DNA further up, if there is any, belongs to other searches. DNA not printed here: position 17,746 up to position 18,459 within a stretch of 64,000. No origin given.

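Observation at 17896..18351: GxxExxY (PD-(D/E)XK-like) gene as a discrete cassette bounded by perfect 20-bp inverted repeats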

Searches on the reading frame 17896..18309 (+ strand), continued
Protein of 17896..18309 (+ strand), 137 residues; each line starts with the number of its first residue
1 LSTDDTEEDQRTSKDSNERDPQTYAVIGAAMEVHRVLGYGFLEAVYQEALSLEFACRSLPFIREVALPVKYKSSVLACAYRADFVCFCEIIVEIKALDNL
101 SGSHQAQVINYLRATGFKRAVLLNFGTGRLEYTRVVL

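Call 47: fold_search(model_id=the predicted structure, library=pdb)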
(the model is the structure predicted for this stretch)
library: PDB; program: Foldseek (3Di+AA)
matches with E <= 10: 413; with E <= 0.001: 1
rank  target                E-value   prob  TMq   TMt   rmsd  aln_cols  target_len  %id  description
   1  4ic1_A                6.1e-04  1.00  0.47  0.33  12.0       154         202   17  Crystal structure of SSO0001 (released 2013-01-16)
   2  4ic1_D                1.4e-03  1.00  0.47  0.32  11.8       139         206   19  Crystal structure of SSO0001 (released 2013-01-16)
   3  4ic1_B                2.0e-03  1.00  0.47  0.33  12.2       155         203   17  Crystal structure of SSO0001 (released 2013-01-16)
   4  4ic1_G                2.0e-03  1.00  0.46  0.32  11.8       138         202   19  Crystal structure of SSO0001 (released 2013-01-16)
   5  3syy                  7.3e-03  0.97  0.42  0.31  14.6       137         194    9  Crystal Structure of an alkaline exonuclease (LHK-Exo) from Laribacter hongkongensis (released 2012-02-15)
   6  4ceh_A                1.3e-02  0.91  0.38  0.06  11.2       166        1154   11  Crystal structure of AddAB with a forked DNA substrate (released 2014-03-12)
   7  6m9k_B                1.5e-02  0.99  0.50  0.33  14.7       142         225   13  Crystal structure of lambda exonuclease in complex with the Red beta C-terminal domain (released 2019-01-02)
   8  9np6_A                1.5e-02  0.85  0.39  0.08   9.9       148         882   14  Cryo-EM structure of AdnA(D934A)-AdnB(D1014A) in complex with AMPPNP and blunt end DNA (released 2025-03-19)
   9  3h4r                  1.7e-02  0.87  0.40  0.28  13.8       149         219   14  Crystal structure of E. coli RecE exonuclease (released 2009-05-26)
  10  6ppr_A                1.8e-02  0.82  0.39  0.09   9.9       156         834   12  Cryo-EM structure of AdnA(D934A)-AdnB(D1014A) in complex with AMPPNP and DNA (released 2019-11-20)
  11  3slp_A                2.0e-02  0.99  0.52  0.33  14.6       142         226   14  Crystal Structure of Lambda Exonuclease in Complex with a 12 BP Symmetric DNA Duplex (released 2011-07-20)
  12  3sm4_B                2.1e-02  0.98  0.49  0.31  14.7       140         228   13  Crystal Structure of the K131A Mutant of Lambda Exonuclease in Complex with a 5'-Phosphorylated 14-mer/12-mer Duplex a (released 2011-07-20)
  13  7lvv_D                2.8e-02  0.84  0.41  0.39   8.6       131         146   11  cryoEM structure DrdV-DNA complex (released 2021-03-17)
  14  3p1z_D                3.1e-02  0.97  0.41  0.32   4.6       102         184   13  Crystal structure of the Aperopyrum pernix RNA splicing endonuclease (released 2011-08-10)
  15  3sz4                  4.6e-02  0.96  0.50  0.37  13.4       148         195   11  Crystal Structure of LHK-Exo in complex with dAMP (released 2012-02-15)
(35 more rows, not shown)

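Call 48: find_encoding_contigs(protein=P0119, flank=2500, max_places=10)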
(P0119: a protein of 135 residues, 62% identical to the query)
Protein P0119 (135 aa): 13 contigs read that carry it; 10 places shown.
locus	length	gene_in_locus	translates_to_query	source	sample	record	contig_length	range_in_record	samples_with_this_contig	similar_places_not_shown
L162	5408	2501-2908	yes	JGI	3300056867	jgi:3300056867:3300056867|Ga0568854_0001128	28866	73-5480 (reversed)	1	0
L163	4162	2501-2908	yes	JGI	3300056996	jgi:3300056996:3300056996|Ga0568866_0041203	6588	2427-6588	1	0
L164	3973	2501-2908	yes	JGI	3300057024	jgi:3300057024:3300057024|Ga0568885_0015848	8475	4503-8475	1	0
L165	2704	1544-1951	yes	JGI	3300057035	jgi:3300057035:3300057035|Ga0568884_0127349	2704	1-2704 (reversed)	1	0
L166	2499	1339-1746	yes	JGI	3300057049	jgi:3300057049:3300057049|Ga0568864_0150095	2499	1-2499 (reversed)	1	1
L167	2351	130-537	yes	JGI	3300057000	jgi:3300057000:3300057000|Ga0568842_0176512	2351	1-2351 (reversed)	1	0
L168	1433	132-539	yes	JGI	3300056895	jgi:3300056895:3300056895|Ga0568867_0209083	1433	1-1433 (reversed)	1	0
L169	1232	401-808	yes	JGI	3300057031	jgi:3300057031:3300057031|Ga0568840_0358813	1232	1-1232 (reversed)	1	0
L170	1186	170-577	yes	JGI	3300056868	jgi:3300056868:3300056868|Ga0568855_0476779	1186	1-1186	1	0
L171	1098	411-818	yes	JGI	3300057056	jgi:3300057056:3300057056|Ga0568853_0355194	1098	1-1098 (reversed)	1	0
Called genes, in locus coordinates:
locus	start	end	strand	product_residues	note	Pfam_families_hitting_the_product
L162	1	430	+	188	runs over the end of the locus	-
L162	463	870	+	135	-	PF14522:Cytochrome_C7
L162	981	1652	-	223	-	-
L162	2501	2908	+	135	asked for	PF13366:PDDEXK_3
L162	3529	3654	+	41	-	-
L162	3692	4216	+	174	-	-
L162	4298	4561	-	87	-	-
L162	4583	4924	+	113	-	PF00578:AhpC-TSA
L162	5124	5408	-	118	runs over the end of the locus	?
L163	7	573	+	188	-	-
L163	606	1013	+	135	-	PF14522:Cytochrome_C7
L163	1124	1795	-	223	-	-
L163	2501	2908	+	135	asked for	PF13366:PDDEXK_3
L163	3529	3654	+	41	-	-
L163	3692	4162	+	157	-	?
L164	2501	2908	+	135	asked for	PF13366:PDDEXK_3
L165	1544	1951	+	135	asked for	PF13366:PDDEXK_3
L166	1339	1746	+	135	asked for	PF13366:PDDEXK_3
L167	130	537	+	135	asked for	PF13366:PDDEXK_3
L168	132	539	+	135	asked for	PF13366:PDDEXK_3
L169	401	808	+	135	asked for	PF13366:PDDEXK_3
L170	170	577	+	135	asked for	PF13366:PDDEXK_3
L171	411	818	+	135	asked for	PF13366:PDDEXK_3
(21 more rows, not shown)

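Call 49: find_encoding_contigs(protein=P0021, flank=2500, max_places=10)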
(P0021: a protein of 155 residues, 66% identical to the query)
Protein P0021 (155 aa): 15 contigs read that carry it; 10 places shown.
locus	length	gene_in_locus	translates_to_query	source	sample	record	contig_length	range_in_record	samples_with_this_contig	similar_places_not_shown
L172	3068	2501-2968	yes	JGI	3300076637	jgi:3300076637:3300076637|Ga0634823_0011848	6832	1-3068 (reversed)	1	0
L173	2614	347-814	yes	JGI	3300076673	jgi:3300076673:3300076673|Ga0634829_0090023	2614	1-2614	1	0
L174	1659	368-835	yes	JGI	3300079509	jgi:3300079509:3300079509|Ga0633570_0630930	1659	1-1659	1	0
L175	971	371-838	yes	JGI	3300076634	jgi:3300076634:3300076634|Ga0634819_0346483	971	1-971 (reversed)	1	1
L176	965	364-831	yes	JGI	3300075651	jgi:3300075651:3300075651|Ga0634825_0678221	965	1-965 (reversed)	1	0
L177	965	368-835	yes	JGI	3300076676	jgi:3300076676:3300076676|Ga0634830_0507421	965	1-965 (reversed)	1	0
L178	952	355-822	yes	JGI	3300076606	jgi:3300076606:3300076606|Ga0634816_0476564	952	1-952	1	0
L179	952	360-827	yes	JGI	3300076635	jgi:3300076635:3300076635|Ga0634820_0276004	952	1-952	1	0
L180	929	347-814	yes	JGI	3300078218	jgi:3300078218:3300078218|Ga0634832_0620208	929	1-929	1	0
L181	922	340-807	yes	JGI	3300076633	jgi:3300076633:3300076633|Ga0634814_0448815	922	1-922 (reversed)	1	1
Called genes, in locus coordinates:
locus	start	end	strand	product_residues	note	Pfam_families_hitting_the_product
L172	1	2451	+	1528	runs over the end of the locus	PF00310:GATase_2, PF04898:Glu_syn_central, PF01645:Glu_synthase, PF01493:GXGXG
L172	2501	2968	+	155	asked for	PF13366:PDDEXK_3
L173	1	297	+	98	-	?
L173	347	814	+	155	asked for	PF13366:PDDEXK_3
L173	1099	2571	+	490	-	PF14691:Fer4_20, PF00070:Pyr_redox (weak), PF01266:DAO (weak), PF01593:Amino_oxidase, PF03486:HI0933_like (faint), PF07992:Pyr_redox_2, PF12831:FAD_oxidored, PF13450:NAD_binding_8, +1 more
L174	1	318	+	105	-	?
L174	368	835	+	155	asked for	PF13366:PDDEXK_3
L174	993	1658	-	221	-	PF05685:Uma2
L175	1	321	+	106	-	?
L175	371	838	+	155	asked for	PF13366:PDDEXK_3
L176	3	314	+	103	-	?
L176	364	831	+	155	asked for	PF13366:PDDEXK_3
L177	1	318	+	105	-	?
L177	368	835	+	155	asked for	PF13366:PDDEXK_3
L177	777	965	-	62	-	?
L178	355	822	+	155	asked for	PF13366:PDDEXK_3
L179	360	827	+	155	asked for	PF13366:PDDEXK_3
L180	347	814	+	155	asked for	PF13366:PDDEXK_3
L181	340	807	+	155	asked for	PF13366:PDDEXK_3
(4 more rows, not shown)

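Call 57: find_homologous_proteins(query=L173:1099-2568:+, max_evalue=1e-100)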
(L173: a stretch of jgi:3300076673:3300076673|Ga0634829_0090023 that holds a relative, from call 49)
Query L173:1099-2568:+ (490 aa): 7998 proteins with E <= 1e-100 among 8000 candidates; the best 120 are listed.
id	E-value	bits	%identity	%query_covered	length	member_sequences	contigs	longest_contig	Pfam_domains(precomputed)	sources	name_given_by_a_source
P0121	0.0e+0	1148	100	100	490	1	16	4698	PF01266.31,PF01593.31,PF13450.13,PF14691.12,PF07992.21,PF00070.34,PF13738.13,PF03486.21,PF12831.14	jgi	jgi:glutamate synthase (NADPH) small chain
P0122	0.0e+0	1015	87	100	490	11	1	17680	PF00743.26,PF13450.13,PF07992.21,PF00070.34,PF03486.21,PF01494.26,PF12831.14,PF01266.31,PF01593.31,PF14691.12,PF00890.31,PF13738.13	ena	-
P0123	3.4e-298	1008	86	100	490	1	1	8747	PF00743.26,PF13241.13,PF13450.13,PF07992.21,PF00070.34,PF03486.21,PF01494.26,PF12831.14,PF01266.31,PF01593.31,PF14691.12,PF00890.31,PF13738.13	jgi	jgi:glutamate synthase (NADPH/NADH) small chain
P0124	1.4e-294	996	84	100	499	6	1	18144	PF00743.26,PF13450.13,PF07992.21,PF00070.34,PF03486.21,PF01494.26,PF12831.14,PF01266.31,PF01593.31,PF14691.12,PF00890.31,PF13738.13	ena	-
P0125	4.8e-293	991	85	100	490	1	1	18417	PF01266.31,PF01593.31,PF13450.13,PF14691.12,PF00890.31,PF07992.21,PF00070.34,PF13738.13,PF03486.21,PF01494.26,PF12831.14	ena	-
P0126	7.9e-293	990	85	100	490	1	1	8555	PF00743.26,PF13241.13,PF13450.13,PF07992.21,PF00070.34,PF03486.21,PF01494.26,PF12831.14,PF01266.31,PF01593.31,PF14691.12,PF00890.31,PF13738.13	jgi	jgi:glutamate synthase (NADPH/NADH) small chain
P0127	9.0e-293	990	85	100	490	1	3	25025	PF01266.31,PF01593.31,PF13450.13,PF14691.12,PF00890.31,PF07992.21,PF00070.34,PF13738.13,PF03486.21,PF01494.26,PF12831.14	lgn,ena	-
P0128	1.1e-292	989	85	100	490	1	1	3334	PF01266.31,PF01593.31,PF13450.13,PF14691.12,PF00890.31,PF07992.21,PF00070.34,PF13738.13,PF03486.21,PF01494.26,PF12831.14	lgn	-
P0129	1.3e-292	989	85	100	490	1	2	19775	PF01266.31,PF01593.31,PF13450.13,PF14691.12,PF00890.31,PF07992.21,PF00070.34,PF13738.13,PF03486.21,PF01494.26,PF12831.14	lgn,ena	-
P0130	1.6e-292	989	85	100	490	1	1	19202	PF01266.31,PF01593.31,PF13450.13,PF14691.12,PF00890.31,PF07992.21,PF00070.34,PF13738.13,PF03486.21,PF01494.26,PF12831.14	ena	-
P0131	2.6e-292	988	85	100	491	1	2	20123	PF00743.26,PF13450.13,PF07992.21,PF00070.34,PF03486.21,PF01494.26,PF12831.14,PF01266.31,PF01593.31,PF14691.12,PF00890.31,PF13738.13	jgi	-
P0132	3.1e-292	988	85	100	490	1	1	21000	PF01266.31,PF01593.31,PF13450.13,PF14691.12,PF00890.31,PF07992.21,PF00070.34,PF13738.13,PF03486.21,PF01494.26,PF12831.14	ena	-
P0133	1.9e-291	985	84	100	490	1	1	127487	PF01266.31,PF01593.31,PF13450.13,PF14691.12,PF07992.21,PF00070.34,PF13738.13,PF03486.21,PF01494.26,PF12831.14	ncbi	ncbi:MAG: glutamate synthase subunit beta [Isosphaeraceae bacterium]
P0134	1.1e-290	983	84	100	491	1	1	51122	PF01266.31,PF01593.31,PF13450.13,PF14691.12,PF07992.21,PF00070.34,PF03486.21,PF12831.14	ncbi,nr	ncbi:MAG: glutamate synthase subunit beta [Isosphaeraceae bacterium]|nr:glutamate synthase subunit b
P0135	2.6e-290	982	84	100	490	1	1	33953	PF13241.13,PF13450.13,PF07992.21,PF00070.34,PF03486.21,PF01494.26,PF12831.14,PF01266.31,PF01593.31,PF14691.12,PF00890.31,PF13738.13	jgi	jgi:glutamate synthase (NADPH) small chain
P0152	3.5e-286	968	83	100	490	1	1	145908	PF00743.26,PF13241.13,PF13450.13,PF07992.21,PF00070.34,PF03486.21,PF01494.26,PF12831.14,PF01266.31,PF01593.31,PF14691.12,PF00890.31,PF13738.13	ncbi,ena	-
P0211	1.0e-277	940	82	100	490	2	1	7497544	PF00743.26,PF13241.13,PF13450.13,PF07992.21,PF00070.34,PF03486.21,PF01494.26,PF12831.14,PF01266.31,PF01593.31,PF14691.12,PF00890.31,PF13738.13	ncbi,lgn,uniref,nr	ncbi:glutamate synthase subunit beta [Paludisphaera borealis]|uniref:Glutamate synthase [NADPH] smal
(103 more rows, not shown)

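Call 58: find_encoding_contigs(protein=P0122, flank=2000, max_places=1)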
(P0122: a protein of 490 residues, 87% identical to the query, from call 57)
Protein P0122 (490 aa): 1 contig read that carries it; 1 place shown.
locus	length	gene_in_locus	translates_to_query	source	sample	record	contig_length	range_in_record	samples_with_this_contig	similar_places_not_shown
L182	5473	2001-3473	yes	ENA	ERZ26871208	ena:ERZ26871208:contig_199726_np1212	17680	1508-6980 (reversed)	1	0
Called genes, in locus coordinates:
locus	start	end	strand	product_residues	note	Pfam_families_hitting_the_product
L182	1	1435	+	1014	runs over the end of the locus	PF04898:Glu_syn_central, PF01645:Glu_synthase, PF01493:GXGXG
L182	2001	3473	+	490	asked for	PF14691:Fer4_20, PF00070:Pyr_redox (weak), PF00890:FAD_binding_2 (weak), PF01266:DAO (weak), PF01593:Amino_oxidase, PF07992:Pyr_redox_2, PF12831:FAD_oxidored, PF13450:NAD_binding_8, +4 more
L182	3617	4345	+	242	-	-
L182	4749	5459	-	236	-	-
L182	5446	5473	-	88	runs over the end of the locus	-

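Call 59: find_encoding_contigs(protein=P0133, flank=2000, max_places=1)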
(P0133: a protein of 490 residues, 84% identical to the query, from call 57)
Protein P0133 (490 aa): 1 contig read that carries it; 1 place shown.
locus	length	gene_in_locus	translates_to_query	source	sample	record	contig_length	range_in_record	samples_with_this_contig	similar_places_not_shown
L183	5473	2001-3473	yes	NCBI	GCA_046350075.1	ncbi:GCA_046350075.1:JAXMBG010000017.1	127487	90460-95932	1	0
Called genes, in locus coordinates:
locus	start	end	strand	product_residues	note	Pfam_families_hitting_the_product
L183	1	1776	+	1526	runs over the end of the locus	PF00310:GATase_2, PF04898:Glu_syn_central, PF01645:Glu_synthase, PF01493:GXGXG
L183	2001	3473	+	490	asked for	PF14691:Fer4_20, PF00070:Pyr_redox (weak), PF01266:DAO (weak), PF01494:FAD_binding_3 (weak), PF01593:Amino_oxidase, PF07992:Pyr_redox_2, PF12831:FAD_oxidored (weak), PF13450:NAD_binding_8, +2 more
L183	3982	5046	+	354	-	-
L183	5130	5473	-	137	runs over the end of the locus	PF12146:Hydrolase_4 (weak)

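Call 60: find_encoding_contigs(protein=P0152, flank=2000, max_places=1)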
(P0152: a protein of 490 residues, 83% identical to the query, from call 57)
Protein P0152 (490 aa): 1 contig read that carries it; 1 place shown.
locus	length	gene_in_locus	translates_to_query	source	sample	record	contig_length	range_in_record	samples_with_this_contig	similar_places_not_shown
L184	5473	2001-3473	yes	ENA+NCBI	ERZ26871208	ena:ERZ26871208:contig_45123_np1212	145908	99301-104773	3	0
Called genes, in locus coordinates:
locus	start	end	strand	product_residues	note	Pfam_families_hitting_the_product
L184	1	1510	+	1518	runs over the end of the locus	PF00310:GATase_2, PF04898:Glu_syn_central, PF01645:Glu_synthase, PF01493:GXGXG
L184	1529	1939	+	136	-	PF13366:PDDEXK_3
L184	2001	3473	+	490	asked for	PF14691:Fer4_20, PF00070:Pyr_redox (weak), PF01266:DAO, PF01593:Amino_oxidase, PF07992:Pyr_redox_2, PF12831:FAD_oxidored, PF13450:NAD_binding_8, PF07992:Pyr_redox_2, +6 more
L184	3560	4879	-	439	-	PF13562:NTP_transf_4, PF00132:Hexapep (faint)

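Call 61: find_encoding_contigs(protein=P0211, flank=2000, max_places=1)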
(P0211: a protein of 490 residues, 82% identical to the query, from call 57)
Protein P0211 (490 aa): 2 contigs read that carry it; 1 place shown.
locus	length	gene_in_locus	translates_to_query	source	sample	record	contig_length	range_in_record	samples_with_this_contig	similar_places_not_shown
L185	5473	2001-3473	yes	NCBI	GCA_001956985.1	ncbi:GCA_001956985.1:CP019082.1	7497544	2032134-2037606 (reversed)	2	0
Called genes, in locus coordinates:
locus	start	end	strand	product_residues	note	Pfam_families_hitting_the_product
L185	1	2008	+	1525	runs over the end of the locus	PF00310:GATase_2, PF04898:Glu_syn_central, PF01645:Glu_synthase, PF01493:GXGXG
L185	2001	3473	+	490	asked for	PF14691:Fer4_20, PF00070:Pyr_redox (weak), PF00890:FAD_binding_2 (weak), PF01266:DAO, PF01593:Amino_oxidase, PF07992:Pyr_redox_2, PF12831:FAD_oxidored, PF13450:NAD_binding_8, +5 more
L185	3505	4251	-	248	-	PF01839:FG-GAP (faint), PF13517:FG-GAP_3, PF07593:UnbV_ASPIC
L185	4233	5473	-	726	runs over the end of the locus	PF13432:TPR_16, PF14559:TPR_19 (faint), PF13431:TPR_17 (faint), PF13432:TPR_16 (weak), PF01839:FG-GAP (faint), PF13517:FG-GAP_3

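Call 70: search_dna_similar(query=window:17953-18306:+, collection=plasmids, mode=protein, max_evalue=1e-8, max_rows=40)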
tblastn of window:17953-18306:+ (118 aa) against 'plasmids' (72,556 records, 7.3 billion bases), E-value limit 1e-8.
Records with a match: 8; places in all: 9; records where one place covers at least 80% of the query: 8.
Best place of each record, by identity: <60% 8.
By first word of the organism name: Treponema 1; Gemmatirosa 1; Persicobacter 1; Bernardetia 1; Fusobacteria 1; Bacteroides 1; Prevotella 1; Sphingomonas 1.
By predicted mobility (MOB-suite, as given by PLSDB): non-mobilizable 8.
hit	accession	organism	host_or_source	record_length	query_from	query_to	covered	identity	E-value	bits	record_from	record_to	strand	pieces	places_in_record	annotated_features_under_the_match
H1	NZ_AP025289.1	Treponema saccharophilum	-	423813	1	116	98%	48.3%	2e-27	111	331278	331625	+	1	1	GxxExxY protein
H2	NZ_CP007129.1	Gemmatirosa kalamazoonensis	-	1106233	4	107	88%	47.1%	6e-18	85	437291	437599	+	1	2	record has no annotation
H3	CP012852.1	Persicobacter sp. JZB09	cell culture,soil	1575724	4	116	96%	42.5%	8e-20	90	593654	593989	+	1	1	none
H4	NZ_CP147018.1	Bernardetia sp. Wsw4-3y2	Red alga,Red algae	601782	4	108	89%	38.7%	2e-16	80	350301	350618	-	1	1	GxxExxY protein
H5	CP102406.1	Fusobacteria bacterium ZRK30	pure culture,cold seep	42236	4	107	88%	37.5%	2e-11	66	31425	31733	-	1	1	GxxExxY protein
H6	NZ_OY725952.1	Bacteroides finegoldii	-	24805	4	112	92%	33.9%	1e-13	72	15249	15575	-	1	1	GxxExxY protein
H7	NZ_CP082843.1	Prevotella nigrescens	-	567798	7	106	85%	34.0%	2e-12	69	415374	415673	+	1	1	GxxExxY protein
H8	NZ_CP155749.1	Sphingomonas parapaucimobilis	Chinese cabbage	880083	5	112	92%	28.7%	2e-9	61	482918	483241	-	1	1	GxxExxY protein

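Call 71: get_annotated_region(hit=H1, flank=1500)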
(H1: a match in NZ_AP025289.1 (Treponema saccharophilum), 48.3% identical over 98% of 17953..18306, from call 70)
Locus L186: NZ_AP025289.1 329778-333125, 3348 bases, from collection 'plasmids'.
description: Treponema saccharophilum strain JCM 32279 plasmid pTS1, complete sequence
organism: Treponema saccharophilum (NCBI taxid 165)
taxonomy: Bacteria; Spirochaetota; Spirochaetia; Spirochaetales; Treponemataceae; Treponema; Treponema saccharophilum
host: -; source: -; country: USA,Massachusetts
typing (MOB-suite, as given by PLSDB): non-mobilizable
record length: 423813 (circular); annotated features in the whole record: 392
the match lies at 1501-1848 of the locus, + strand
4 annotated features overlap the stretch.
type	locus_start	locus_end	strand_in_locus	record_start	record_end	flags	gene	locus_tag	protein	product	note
CDS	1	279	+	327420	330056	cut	-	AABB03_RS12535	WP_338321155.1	SUMF1/EgtB/PvdO family nonheme iron enzyme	-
CDS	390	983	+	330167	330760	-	-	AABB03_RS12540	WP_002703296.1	hypothetical protein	-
CDS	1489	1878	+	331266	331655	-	-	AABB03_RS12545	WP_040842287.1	GxxExxY protein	-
CDS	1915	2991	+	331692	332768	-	-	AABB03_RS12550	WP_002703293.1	Fic family protein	-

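Call 72: get_annotated_region(hit=H2, flank=1500)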
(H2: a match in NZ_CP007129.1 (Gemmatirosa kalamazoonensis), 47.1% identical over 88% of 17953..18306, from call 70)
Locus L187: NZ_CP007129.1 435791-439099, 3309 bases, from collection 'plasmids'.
description: Gemmatirosa kalamazoonensis strain KBS708 plasmid 1, complete sequence
organism: Gemmatirosa kalamazoonensis (NCBI taxid 861299)
taxonomy: Bacteria; Gemmatimonadota; Gemmatimonadia; Gemmatimonadales; Gemmatimonadaceae; Gemmatirosa; Gemmatirosa kalamazoonensis
host: -; source: -; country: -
typing (MOB-suite, as given by PLSDB): non-mobilizable
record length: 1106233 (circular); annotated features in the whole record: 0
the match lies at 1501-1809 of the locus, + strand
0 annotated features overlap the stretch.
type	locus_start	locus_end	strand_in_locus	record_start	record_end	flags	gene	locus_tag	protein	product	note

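Call 73: get_annotated_region(hit=H3, flank=1500)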
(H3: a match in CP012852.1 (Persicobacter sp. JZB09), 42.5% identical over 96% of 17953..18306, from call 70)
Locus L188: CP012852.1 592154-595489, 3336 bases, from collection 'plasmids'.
description: Persicobacter sp. JZB09 plasmid JZB09-Plasmid1, complete sequence
organism: Persicobacter sp. JZB09 (NCBI taxid 1085624)
taxonomy: Bacteria; Bacteroidota; Cytophagia; Cytophagales; Persicobacteraceae; Persicobacter; Persicobacter sp. JZB09
host: -; source: cell culture,soil; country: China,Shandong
typing (MOB-suite, as given by PLSDB): non-mobilizable
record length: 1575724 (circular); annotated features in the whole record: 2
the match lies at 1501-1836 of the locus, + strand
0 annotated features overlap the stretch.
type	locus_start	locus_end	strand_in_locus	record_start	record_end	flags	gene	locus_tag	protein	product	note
